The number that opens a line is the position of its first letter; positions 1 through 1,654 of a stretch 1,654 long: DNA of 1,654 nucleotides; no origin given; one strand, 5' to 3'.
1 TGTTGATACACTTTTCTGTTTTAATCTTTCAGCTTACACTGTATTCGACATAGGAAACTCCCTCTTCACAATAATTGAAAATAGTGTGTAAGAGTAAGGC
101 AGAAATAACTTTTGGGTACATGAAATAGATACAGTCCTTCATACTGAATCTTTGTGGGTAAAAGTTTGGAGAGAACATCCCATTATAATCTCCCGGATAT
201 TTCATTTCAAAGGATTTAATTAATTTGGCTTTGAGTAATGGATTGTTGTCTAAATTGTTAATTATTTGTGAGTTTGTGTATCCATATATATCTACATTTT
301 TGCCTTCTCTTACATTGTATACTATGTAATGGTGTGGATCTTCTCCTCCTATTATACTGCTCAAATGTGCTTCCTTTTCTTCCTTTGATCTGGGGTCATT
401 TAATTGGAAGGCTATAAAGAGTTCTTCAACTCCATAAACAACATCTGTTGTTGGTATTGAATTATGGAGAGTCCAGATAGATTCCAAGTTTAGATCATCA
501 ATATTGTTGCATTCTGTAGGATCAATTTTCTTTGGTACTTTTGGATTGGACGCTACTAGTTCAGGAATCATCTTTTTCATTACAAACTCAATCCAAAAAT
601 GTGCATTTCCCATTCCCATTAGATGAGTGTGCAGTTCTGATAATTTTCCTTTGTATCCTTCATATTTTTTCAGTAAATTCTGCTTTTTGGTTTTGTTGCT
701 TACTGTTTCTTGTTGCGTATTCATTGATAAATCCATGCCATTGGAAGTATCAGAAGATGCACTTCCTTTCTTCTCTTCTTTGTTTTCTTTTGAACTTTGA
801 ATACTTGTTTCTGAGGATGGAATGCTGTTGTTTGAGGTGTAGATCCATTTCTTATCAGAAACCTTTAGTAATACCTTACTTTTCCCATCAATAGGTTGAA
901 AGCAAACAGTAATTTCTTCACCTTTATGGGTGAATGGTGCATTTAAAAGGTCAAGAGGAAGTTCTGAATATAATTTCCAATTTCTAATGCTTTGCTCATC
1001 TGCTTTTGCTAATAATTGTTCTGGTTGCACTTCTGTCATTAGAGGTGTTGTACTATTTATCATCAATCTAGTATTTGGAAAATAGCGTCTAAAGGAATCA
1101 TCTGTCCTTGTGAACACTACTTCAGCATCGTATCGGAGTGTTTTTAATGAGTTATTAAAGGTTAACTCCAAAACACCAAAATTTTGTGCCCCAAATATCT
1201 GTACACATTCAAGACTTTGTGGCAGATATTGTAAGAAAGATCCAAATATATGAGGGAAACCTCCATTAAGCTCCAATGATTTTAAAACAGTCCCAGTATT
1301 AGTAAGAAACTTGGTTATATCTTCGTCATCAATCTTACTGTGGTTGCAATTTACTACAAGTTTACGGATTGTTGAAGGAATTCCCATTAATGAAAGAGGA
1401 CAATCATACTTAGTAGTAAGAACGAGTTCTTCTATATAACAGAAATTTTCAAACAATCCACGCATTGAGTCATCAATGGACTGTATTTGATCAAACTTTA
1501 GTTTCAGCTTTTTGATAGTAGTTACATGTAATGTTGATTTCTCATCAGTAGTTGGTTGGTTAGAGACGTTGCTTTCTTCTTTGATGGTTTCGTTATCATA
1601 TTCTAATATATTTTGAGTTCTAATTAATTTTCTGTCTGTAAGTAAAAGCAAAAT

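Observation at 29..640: Deaminase-like fold begins but cannot be completed before the stop: interrupted gene (intron, frameshift or pseudogene)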

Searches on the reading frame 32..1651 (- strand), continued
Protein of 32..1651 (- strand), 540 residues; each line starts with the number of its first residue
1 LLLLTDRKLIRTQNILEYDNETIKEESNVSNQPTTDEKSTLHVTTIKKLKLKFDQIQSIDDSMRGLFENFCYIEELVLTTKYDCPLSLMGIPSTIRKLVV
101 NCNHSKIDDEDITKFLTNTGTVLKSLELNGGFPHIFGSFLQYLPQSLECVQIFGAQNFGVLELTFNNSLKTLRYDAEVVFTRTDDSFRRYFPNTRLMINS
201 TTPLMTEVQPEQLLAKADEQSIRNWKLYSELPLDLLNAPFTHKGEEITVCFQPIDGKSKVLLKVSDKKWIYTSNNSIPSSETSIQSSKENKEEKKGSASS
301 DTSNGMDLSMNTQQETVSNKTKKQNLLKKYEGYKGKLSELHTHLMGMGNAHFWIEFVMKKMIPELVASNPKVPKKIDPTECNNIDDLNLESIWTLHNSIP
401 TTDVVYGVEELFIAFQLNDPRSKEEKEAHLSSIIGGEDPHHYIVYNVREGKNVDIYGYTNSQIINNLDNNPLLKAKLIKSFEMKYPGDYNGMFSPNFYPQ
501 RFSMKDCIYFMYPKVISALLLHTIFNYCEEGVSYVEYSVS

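Call 52: search_protein_families(library=pfam, proteins=[P0018, P0029, P0041, P0025, P0042], max_evalue=0.001)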
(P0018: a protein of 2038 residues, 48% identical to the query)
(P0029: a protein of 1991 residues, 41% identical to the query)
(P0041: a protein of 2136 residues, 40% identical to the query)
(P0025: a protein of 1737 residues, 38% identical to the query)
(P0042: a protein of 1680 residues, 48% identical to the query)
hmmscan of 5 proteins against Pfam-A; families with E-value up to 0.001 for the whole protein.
P0018 (2038 aa): 6 families
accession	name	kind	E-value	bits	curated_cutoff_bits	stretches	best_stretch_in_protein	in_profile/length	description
PF12796.13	Ank_2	-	1.4e-45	154.2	27.3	3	199-278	2-78/90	Ankyrin repeats (3 copies)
PF00023.36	Ank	-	9.3e-31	104.6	21.1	3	227-258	2-33/33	Ankyrin repeat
PF13857.12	Ank_5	-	2.3e-26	92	27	2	213-265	1-54/56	Ankyrin repeats (many copies)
PF13637.12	Ank_4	-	8.3e-23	80.4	22.7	2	199-247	2-50/50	Ankyrin repeats (many copies)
PF13606.12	Ank_3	-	1.5e-18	65.1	22.3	1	227-255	2-30/30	Ankyrin repeat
PF08477.19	Roc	-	2e-05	25.2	27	0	795-874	57-117/119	Ras of Complex, Roc, domain of DAPkinase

P0029 (1991 aa): 3 families
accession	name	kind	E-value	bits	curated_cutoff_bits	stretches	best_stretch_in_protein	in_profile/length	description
PF00443.35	UCH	-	7.5e-27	95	23.9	1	1651-1986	1-254/254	Ubiquitin carboxyl-terminal hydrolase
PF13423.12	UCH_1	-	1.2e-06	28.8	22.2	1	1652-1966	2-317/317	Ubiquitin carboxyl-terminal hydrolase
PF08477.19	Roc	-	2.1e-05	25.2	27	0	301-366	35-101/119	Ras of Complex, Roc, domain of DAPkinase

P0041 (2136 aa): 7 families
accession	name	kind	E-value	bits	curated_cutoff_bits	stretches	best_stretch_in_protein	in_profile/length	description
PF12796.13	Ank_2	-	4.1e-28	98.2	27.3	1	12-101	1-87/90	Ankyrin repeats (3 copies)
PF00023.36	Ank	-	1.2e-25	88.6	21.1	2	40-71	1-32/33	Ankyrin repeat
PF13606.12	Ank_3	-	1.9e-21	74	22.3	0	119-144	1-26/30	Ankyrin repeat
PF13637.12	Ank_4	-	2.2e-19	69.5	22.7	1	13-61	2-50/50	Ankyrin repeats (many copies)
PF13857.12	Ank_5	-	7.3e-17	61.7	27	1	27-78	1-53/56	Ankyrin repeats (many copies)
PF01764.32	Lipase_3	-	5.6e-09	36.5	22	1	1164-1305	12-137/140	Lipase (class 3)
PF24521.3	Ank_KRIT1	-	0.00015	22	80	0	12-97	22-108/149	KRIT1 ankyrin-repeats domain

P0025 (1737 aa): 1 family
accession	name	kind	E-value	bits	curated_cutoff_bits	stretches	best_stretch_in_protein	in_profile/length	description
PF07714.23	PK_Tyr_Ser-Thr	-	7.6e-18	65.2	23.1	1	168-351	71-256/258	Protein tyrosine and serine/threonine kinase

P0042 (1680 aa): 2 families
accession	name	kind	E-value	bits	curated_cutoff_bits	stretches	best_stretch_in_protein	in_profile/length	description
PF08477.19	Roc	-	1.2e-11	45.4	27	2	507-582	50-117/119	Ras of Complex, Roc, domain of DAPkinase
PF04670.18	Gtr1_RagA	-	6.7e-05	22.9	22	1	480-598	17-136/232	Gtr1/RagA G protein conserved region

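Call 53: search_protein_families(library=pfam, proteins=[P0027, P0028, P0040, P0045, P0071, P0081, P0106], max_evalue=0.001)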
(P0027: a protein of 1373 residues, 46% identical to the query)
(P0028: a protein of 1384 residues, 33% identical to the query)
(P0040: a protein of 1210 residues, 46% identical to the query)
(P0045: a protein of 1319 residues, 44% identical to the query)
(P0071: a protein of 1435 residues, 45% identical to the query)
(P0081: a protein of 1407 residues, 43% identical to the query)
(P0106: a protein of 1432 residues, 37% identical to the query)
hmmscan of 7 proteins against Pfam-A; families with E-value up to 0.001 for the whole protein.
P0027 (1373 aa): 0 families

P0028 (1384 aa): 6 families
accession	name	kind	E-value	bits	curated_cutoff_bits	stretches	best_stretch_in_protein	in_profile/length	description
PF12796.13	Ank_2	-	1.1e-25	90.4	27.3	2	115-211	1-89/90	Ankyrin repeats (3 copies)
PF00023.36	Ank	-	4.8e-22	77.2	21.1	2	181-213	1-33/33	Ankyrin repeat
PF13637.12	Ank_4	-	3e-15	56.4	22.7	1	130-164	16-50/50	Ankyrin repeats (many copies)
PF13857.12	Ank_5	-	7.1e-13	49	27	1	174-215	8-49/56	Ankyrin repeats (many copies)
PF13606.12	Ank_3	-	2.2e-11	43.2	22.3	1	181-210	1-30/30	Ankyrin repeat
PF24521.3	Ank_KRIT1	-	4.6e-05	23.6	80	0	145-219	47-123/149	KRIT1 ankyrin-repeats domain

P0040 (1210 aa): 1 family
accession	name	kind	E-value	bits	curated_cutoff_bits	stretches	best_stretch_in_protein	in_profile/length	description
PF13365.12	Trypsin_2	-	1.8e-07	32.4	27.6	1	962-1178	1-144/144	Trypsin-like peptidase domain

P0045 (1319 aa): 0 families

P0071 (1435 aa): 0 families

P0081 (1407 aa): 0 families

P0106 (1432 aa): 0 families

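Call 54: predict_structure(alignment_id=A2)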
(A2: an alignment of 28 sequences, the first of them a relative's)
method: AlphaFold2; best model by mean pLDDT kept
length: 874 residues; sequences in the alignment: 28
mean_pLDDT: 71.4   pTM: 0.71
mean pLDDT of the five models: 71.4, 70.8, 70.6, 70.2, 69.0
residues with pLDDT >= 90: 388; 70-90: 160; 50-70: 66; < 50: 260
segments of 3 or more residues with pLDDT < 50: 1-18, 214-216, 626-811, 813-815, 817-854, 868-874
pLDDT, mean of each block of 10 residues (from residue 1): 32 43 82 94 95 94 98 94 88 79 90 97 98 93 94 89 92 97 98 90 87 56 60 75 96 97 95 96 95 94 87 92 77 85 88 90 96 94 88 90 93 96 86 89 92 96 82 92 88 67 95 95 83 67 95 88 92 95 87 94 95 76 49 27 27 24 31 39 35 28 27 26 28 22 22 27 24 36 31 25 35 48 36 32 35 50 49 34
secondary structure, 60 per line:
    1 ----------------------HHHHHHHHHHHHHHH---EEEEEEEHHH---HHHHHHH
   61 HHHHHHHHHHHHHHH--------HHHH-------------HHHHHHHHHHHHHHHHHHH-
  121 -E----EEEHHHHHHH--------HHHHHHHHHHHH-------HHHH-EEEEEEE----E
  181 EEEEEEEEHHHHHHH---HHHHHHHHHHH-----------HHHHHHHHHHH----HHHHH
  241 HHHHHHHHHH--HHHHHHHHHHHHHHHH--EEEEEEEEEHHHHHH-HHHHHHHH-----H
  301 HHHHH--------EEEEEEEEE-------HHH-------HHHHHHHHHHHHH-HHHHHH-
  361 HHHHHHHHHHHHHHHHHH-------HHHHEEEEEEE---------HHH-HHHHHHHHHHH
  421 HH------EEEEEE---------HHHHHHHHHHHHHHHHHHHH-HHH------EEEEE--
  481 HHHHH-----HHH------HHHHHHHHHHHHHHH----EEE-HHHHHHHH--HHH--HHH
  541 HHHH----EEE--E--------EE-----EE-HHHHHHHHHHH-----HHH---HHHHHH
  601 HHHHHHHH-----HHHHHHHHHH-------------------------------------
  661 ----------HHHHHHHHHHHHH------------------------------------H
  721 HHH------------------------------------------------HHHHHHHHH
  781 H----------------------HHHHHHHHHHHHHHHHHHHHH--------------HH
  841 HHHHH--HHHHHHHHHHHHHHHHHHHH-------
elements in order (helices of 4 or more, strands of 3 or more residues): H23-37 E41-47 H54-75 H84-87 H101-119 E127-129 H130-136 H145-156 H164-167 E169-175 E180-188 H189-195 H199-209 H221-231 H236-250 H253-268 E271-279 H280-285 H287-294 H300-305 E314-322 H340-352 H354-359 H361-378 H386-389 E390-396 H410-422 E429-434 H444-463 E474-478 H481-485 H500-514 E519-521 H523-530 H538-544 E549-551 H573-583 H595-608 H614-623 H671-683 H720-723 H772-781 H804-824 H839-845 H848-867

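Call 56: fold_search(model_id=the predicted structure, library=pdb)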
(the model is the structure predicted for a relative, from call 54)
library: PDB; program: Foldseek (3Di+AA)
matches with E <= 10: 626; with E <= 0.001: 34
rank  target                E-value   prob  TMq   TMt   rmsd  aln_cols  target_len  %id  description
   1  8qch_A                6.4e-07  1.00  0.24  0.54   8.5       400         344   14  Human Adenosine deaminase-like protein in complex with compound AT8001 (released 2024-07-31)
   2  8qch_H                1.1e-06  1.00  0.26  0.56   8.8       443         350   14  Human Adenosine deaminase-like protein in complex with compound AT8001 (released 2024-07-31)
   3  8qch_G                1.4e-06  1.00  0.26  0.57   8.9       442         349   14  Human Adenosine deaminase-like protein in complex with compound AT8001 (released 2024-07-31)
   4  8qch_D                2.3e-06  1.00  0.25  0.56   8.9       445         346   14  Human Adenosine deaminase-like protein in complex with compound AT8001 (released 2024-07-31)
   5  3ewc                  4.1e-06  1.00  0.24  0.53   9.1       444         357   12  Crystal Structure of adenosine deaminase from Plasmodial vivax in complex with MT-coformycin (released 2009-09-22)
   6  2pgf                  6.0e-06  1.00  0.24  0.52  17.2       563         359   11  Crystal structure of adenosine deaminase from Plasmodium vivax in complex with adenosine (released 2007-04-24)
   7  6ijm                  6.3e-06  1.00  0.24  0.56   7.3       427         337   14  Apo structure of the N6-methyl-AMP Deaminase from Arabidopsis thaliana (released 2019-02-06)
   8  2qvn                  6.3e-06  1.00  0.22  0.48   8.5       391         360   11  Crystal structure of adenosine deaminase from Plasmodium vivax in complex with guanosine (released 2007-09-04)
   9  8hu6_C                6.7e-06  1.00  0.29  0.39  23.4       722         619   13  AMP deaminase 2 in complex with AMP (released 2023-01-18)
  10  2amx_A                7.3e-06  1.00  0.23  0.50   9.8       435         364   13  Crystal structure of Plasmodium Yoelii Adenosine deaminase (PY02076) (released 2005-09-20)
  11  6iv5                  1.0e-05  1.00  0.25  0.58   6.5       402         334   14  Crystal structure of arabidopsis N6-mAMP deaminase MAPDA (released 2019-02-27)
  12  9ntk_A                1.2e-05  1.00  0.29  0.47  18.7       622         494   13  Chimeric Adenosine deaminase growth factor (ADGF) in complex with pentostatin monophosphate (released 2025-06-18)
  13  3ewd                  1.8e-05  1.00  0.24  0.51  16.9       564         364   12  Crystal structure of adenosine deaminase mutant (delta Asp172) from Plasmodium vivax in complex with MT-coformycin (released 2009-09-22)
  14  6n91_A                2.0e-05  1.00  0.26  0.61   6.3       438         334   12  Crystal Structure of Adenosine Deaminase from Vibrio cholerae Complexed with Pentostatin (Deoxycoformycin) (released 2018-12-19)
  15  6ii7                  2.3e-05  1.00  0.25  0.55   7.9       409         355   13  Crystal structure of Plasmodium falciparum adenosine deaminase C27Q+L227I mutant co-complexed with Zn ion, hypoxanthine  (released 2019-05-01)
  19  8hr7_K                3.9e-05  1.00  0.26  0.28  17.0       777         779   10  Structure of RdrA-RdrB complex (released 2023-02-01)
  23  8hr7_M                6.6e-05  1.00  0.26  0.29  16.5       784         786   12  Structure of RdrA-RdrB complex (released 2023-02-01)
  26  8hr7_E                1.3e-04  1.00  0.24  0.27  16.6       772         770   11  Structure of RdrA-RdrB complex (released 2023-02-01)
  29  9c77_B                2.6e-04  1.00  0.23  0.33   8.0       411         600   14  cryoEM structure of CRISPR associated effector, CARF-Adenosine deaminase 1, Cad1, in cA4 bound form with ATP. (released 2024-10-30)
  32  8hr7_F                4.2e-04  1.00  0.26  0.29  16.5       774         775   10  Structure of RdrA-RdrB complex (released 2023-02-01)
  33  8hr7_C                8.0e-04  0.97  0.23  0.25  18.7       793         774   12  Structure of RdrA-RdrB complex (released 2023-02-01)
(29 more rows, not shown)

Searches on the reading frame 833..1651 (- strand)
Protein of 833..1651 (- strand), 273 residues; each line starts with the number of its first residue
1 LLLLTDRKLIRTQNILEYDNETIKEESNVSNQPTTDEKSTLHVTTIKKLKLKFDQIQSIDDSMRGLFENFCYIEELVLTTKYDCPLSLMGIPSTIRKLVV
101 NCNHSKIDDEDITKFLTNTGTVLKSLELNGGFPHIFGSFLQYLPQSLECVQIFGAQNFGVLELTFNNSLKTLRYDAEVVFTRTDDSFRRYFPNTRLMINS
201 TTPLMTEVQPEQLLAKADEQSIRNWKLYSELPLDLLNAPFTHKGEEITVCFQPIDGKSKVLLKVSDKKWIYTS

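Call 17: search_protein_families(library=pfam, proteins=[window:833-1651:-], max_evalue=10)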
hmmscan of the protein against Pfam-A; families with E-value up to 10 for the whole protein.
seq(273 aa): 1 family
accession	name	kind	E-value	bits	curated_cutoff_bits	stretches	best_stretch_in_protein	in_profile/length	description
PF17315.7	FMP23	-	0.068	14.4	27.6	1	104-141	70-107/118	Found in mitochondrial proteome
